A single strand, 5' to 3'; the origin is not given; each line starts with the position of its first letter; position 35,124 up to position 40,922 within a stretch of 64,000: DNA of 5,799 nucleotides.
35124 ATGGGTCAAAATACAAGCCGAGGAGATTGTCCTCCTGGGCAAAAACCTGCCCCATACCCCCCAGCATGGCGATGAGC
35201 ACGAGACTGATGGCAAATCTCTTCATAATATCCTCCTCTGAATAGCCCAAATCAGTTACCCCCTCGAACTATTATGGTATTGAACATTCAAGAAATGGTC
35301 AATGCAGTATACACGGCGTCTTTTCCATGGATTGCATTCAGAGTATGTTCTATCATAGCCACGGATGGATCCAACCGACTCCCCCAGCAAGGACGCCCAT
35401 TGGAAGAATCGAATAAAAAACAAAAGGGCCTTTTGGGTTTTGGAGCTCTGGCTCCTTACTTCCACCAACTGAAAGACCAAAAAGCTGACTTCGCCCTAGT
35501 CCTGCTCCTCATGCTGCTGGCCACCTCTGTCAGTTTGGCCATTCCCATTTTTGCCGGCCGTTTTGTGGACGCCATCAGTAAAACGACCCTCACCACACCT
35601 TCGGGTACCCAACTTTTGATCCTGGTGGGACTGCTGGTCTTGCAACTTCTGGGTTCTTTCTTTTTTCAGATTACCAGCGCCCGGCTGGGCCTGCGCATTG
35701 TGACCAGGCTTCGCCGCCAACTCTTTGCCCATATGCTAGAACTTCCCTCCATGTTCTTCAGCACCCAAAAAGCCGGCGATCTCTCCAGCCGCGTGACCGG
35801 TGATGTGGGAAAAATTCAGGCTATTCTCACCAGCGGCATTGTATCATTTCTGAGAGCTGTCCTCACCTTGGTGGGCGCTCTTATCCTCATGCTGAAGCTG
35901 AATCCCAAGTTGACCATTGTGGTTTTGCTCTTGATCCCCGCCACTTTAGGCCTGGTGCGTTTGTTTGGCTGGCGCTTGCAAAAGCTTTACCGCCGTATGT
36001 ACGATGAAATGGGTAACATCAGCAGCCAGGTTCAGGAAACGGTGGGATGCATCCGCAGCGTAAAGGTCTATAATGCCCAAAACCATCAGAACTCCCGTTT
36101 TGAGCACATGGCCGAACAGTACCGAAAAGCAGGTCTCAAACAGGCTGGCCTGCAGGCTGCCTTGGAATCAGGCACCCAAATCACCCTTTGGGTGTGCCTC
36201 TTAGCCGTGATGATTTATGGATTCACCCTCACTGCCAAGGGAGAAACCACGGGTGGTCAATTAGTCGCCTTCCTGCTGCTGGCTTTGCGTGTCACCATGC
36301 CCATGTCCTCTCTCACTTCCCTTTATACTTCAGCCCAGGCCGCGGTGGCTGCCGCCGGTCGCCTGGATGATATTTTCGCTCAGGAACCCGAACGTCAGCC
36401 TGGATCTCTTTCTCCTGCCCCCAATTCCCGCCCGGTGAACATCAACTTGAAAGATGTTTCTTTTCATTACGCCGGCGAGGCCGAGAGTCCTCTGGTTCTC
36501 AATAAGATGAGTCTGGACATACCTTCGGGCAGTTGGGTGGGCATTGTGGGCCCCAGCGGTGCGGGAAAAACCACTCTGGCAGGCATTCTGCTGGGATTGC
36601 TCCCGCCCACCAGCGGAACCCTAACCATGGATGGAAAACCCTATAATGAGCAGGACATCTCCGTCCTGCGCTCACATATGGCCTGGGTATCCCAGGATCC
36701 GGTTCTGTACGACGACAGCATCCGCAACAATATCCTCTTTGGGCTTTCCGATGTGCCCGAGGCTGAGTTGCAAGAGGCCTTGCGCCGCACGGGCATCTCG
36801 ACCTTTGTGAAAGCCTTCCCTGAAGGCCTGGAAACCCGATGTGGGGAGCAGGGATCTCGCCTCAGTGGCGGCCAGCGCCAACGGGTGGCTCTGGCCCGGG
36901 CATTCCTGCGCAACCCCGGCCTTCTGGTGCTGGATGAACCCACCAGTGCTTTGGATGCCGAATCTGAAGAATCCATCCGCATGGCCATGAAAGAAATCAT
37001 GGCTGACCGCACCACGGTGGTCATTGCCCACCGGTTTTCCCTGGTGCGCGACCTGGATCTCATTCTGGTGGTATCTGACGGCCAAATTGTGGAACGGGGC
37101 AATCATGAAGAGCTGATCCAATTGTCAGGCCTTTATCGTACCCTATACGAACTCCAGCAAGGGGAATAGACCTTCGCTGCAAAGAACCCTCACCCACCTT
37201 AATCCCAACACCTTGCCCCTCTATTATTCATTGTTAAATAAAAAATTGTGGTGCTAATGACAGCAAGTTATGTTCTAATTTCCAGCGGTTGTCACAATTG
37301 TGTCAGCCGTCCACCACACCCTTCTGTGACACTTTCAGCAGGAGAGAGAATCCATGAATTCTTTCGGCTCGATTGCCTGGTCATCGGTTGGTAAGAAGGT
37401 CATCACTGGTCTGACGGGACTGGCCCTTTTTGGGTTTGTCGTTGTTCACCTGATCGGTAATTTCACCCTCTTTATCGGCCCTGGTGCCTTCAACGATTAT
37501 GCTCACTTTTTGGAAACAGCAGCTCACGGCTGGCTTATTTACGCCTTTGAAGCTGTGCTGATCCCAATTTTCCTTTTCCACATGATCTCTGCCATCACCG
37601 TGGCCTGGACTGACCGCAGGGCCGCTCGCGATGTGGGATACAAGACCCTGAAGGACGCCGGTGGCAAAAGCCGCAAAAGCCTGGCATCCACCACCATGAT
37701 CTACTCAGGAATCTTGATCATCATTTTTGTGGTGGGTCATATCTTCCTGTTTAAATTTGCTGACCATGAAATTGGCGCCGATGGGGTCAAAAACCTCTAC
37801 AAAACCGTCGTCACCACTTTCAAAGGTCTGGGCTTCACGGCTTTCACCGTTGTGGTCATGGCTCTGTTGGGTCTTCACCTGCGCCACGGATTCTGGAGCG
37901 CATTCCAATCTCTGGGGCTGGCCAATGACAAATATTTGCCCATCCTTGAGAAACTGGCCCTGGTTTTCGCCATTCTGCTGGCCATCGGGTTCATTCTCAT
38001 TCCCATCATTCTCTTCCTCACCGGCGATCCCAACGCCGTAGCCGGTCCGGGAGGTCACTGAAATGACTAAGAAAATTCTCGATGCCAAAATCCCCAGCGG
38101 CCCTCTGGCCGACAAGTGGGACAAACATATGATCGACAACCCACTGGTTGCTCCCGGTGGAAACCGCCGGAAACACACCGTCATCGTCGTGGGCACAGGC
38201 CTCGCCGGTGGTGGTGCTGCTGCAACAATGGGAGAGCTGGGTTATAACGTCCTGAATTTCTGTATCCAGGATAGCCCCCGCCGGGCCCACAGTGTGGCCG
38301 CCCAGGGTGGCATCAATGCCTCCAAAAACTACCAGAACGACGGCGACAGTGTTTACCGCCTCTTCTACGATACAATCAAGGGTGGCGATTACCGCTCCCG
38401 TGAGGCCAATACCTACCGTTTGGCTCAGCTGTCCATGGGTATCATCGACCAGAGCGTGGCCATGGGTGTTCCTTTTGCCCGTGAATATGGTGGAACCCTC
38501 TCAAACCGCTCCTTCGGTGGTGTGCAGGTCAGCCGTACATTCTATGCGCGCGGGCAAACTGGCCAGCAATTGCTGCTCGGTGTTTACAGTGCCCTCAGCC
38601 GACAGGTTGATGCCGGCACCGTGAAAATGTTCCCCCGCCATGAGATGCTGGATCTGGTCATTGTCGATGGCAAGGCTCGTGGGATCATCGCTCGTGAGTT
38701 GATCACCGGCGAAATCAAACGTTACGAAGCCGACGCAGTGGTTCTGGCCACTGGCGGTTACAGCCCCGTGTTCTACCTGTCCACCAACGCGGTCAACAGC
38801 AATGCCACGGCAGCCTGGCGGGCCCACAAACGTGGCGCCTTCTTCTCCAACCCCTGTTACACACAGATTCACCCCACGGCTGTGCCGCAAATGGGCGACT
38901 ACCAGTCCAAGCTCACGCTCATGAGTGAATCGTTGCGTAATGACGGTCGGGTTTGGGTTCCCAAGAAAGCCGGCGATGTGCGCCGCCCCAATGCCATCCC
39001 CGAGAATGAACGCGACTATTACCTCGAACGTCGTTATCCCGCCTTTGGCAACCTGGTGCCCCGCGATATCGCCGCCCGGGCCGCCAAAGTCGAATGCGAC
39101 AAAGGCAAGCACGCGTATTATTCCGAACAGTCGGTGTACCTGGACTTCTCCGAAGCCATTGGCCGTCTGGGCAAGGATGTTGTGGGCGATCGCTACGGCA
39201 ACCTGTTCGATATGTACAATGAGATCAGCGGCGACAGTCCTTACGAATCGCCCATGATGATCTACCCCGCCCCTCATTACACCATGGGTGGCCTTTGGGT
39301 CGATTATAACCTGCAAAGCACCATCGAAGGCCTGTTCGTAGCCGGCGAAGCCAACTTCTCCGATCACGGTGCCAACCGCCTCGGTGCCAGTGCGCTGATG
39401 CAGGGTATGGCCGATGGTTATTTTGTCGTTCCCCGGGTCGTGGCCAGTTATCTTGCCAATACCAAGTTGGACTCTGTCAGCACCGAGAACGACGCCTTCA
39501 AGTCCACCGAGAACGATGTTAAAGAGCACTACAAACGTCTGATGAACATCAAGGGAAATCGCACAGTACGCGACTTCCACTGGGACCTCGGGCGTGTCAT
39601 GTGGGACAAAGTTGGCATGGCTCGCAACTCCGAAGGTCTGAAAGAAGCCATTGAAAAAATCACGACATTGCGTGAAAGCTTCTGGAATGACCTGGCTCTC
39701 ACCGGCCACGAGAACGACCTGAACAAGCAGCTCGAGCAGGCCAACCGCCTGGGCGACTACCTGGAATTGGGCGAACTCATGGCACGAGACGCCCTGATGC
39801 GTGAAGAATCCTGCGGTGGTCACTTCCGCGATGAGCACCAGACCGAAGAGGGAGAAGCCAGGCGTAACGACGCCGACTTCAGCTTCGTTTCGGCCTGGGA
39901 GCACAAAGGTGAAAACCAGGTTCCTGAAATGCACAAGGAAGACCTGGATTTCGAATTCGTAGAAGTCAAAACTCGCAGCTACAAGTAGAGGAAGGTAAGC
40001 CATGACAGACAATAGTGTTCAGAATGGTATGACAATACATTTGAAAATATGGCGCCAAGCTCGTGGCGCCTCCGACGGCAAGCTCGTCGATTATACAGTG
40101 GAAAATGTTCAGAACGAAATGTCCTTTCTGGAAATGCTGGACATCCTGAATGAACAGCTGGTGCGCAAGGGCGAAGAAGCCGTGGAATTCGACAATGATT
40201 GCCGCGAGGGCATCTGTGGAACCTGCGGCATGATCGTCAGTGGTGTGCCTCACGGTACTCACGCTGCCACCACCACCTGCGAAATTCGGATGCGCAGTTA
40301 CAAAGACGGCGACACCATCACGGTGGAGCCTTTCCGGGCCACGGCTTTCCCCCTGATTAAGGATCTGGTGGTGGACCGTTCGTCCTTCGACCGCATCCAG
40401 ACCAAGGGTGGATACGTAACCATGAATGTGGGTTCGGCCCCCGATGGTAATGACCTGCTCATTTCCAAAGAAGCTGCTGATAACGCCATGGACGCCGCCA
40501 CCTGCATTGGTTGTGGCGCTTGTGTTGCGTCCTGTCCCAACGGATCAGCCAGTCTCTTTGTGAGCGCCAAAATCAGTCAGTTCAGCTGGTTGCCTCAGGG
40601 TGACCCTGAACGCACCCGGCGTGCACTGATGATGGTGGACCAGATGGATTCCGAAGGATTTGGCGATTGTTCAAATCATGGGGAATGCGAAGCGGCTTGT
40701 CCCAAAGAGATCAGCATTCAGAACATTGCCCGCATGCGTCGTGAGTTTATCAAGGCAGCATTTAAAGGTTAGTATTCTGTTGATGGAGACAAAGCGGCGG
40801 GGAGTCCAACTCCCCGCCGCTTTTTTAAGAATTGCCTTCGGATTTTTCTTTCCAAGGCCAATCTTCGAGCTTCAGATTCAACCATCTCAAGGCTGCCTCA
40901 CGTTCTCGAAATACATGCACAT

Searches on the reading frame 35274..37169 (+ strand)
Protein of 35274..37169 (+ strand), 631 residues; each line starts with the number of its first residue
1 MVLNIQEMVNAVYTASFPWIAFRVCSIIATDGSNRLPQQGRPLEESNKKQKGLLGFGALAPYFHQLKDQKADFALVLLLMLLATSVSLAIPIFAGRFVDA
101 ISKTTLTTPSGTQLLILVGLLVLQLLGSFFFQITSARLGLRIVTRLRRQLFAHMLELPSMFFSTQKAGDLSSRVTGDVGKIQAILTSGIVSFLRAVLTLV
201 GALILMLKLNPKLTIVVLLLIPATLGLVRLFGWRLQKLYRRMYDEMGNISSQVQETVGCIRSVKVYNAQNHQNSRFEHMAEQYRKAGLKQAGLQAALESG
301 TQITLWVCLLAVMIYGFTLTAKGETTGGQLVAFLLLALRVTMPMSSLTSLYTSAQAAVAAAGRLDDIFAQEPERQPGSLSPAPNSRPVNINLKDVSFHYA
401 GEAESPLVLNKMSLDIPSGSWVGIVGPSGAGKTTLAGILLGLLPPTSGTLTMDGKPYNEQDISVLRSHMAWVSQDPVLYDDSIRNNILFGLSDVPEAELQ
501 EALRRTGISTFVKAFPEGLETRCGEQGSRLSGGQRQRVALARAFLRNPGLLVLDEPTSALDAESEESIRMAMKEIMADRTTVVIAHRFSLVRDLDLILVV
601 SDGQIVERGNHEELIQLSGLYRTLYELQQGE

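Call 12: search_protein_families(library=pfam, proteins=[window:35274-37169:+], max_evalue=0.001)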
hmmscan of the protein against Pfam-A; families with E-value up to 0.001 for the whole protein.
window:35274-37169:+ (631 aa): 4 families
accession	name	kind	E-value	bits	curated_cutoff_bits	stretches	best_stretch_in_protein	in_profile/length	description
PF00664.28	ABC_membrane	-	2e-51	175.7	28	1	74-344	2-274/274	ABC transporter transmembrane region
PF00005.33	ABC_tran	-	1.3e-34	120.2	25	1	409-558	1-137/137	ABC transporter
PF13304.12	AAA_21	-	4.5e-05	24.1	27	0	535-584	243-295/304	AAA domain, putative AbiEii toxin, Type IV TA system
PF02463.25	SMC_N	-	9.3e-05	22.4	40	0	492-599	116-210/220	RecF/RecN/SMC N terminal domain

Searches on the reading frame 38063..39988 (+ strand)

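Call 12: search_protein_families(library=pfam, proteins=[window:38063-39988:+], max_evalue=0.001)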
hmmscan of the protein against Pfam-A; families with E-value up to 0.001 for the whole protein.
window:38063-39988:+ (641 aa): 5 families
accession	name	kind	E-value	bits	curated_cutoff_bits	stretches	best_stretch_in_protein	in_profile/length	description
PF00890.30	FAD_binding_2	-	6.9e-50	170.9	20.4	1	40-445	2-414/414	FAD binding domain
PF02910.25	Succ_DH_flav_C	-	5.3e-35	120.6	20.8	1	508-640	3-130/130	Fumarate reductase flavoprotein C-term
PF01266.30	DAO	-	0.00029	20.9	27.9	0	40-237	2-208/353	FAD dependent oxidoreductase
PF07992.20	Pyr_redox_2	-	0.00057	19.8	26.1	0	39-237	2-114/291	Pyridine nucleotide-disulphide oxidoreductase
PF03486.20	HI0933_like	-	0.00095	19.1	50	0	174-413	111-197/244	HI0933-like protein Rossmann domain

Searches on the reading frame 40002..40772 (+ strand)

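Call 12: search_protein_families(library=pfam, proteins=[window:40002-40772:+], max_evalue=0.001)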
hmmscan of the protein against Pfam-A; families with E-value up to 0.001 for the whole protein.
window:40002-40772:+ (256 aa): 13 families
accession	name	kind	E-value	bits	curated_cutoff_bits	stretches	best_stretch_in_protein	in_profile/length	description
PF13085.11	Fer2_3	-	1.1e-21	77.3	27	1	13-129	1-105/107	2Fe-2S iron-sulfur cluster binding domain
PF12838.12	Fer4_7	-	8.5e-09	36.2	27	1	167-236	1-51/52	4Fe-4S dicluster domain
PF13183.11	Fer4_8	-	1.4e-08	35.6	27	1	165-237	2-68/68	4Fe-4S dicluster domain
PF13237.11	Fer4_10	-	4.1e-08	33.5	25.5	1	164-234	5-53/53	4Fe-4S dicluster domain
PF13187.11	Fer4_9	-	7.1e-08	32.8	27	1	161-181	26-50/52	4Fe-4S dicluster domain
PF13534.11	Fer4_17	-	1.3e-07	32.4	22.2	0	156-181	34-59/61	4Fe-4S dicluster domain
PF13746.11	Fer4_18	-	2.9e-05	24.7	27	0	203-241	41-79/114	4Fe-4S dicluster domain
PF00037.32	Fer4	-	4.5e-05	23.5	21.1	1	164-181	4-21/24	4Fe-4S binding domain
PF12837.12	Fer4_6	-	7.6e-05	22.9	25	1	163-181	4-22/24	4Fe-4S binding domain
PF12797.12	Fer4_2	-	8.4e-05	22.7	24.5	1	163-179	5-21/22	4Fe-4S binding domain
PF00111.32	Fer2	-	0.00082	19.7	21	0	59-83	27-52/77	2Fe-2S iron-sulfur cluster binding domain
PF14697.11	Fer4_21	-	0.00085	19.8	35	1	163-184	3-24/59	4Fe-4S dicluster domain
PF12800.12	Fer4_4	-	0.00097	19.8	24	1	166-181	2-17/17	4Fe-4S binding domain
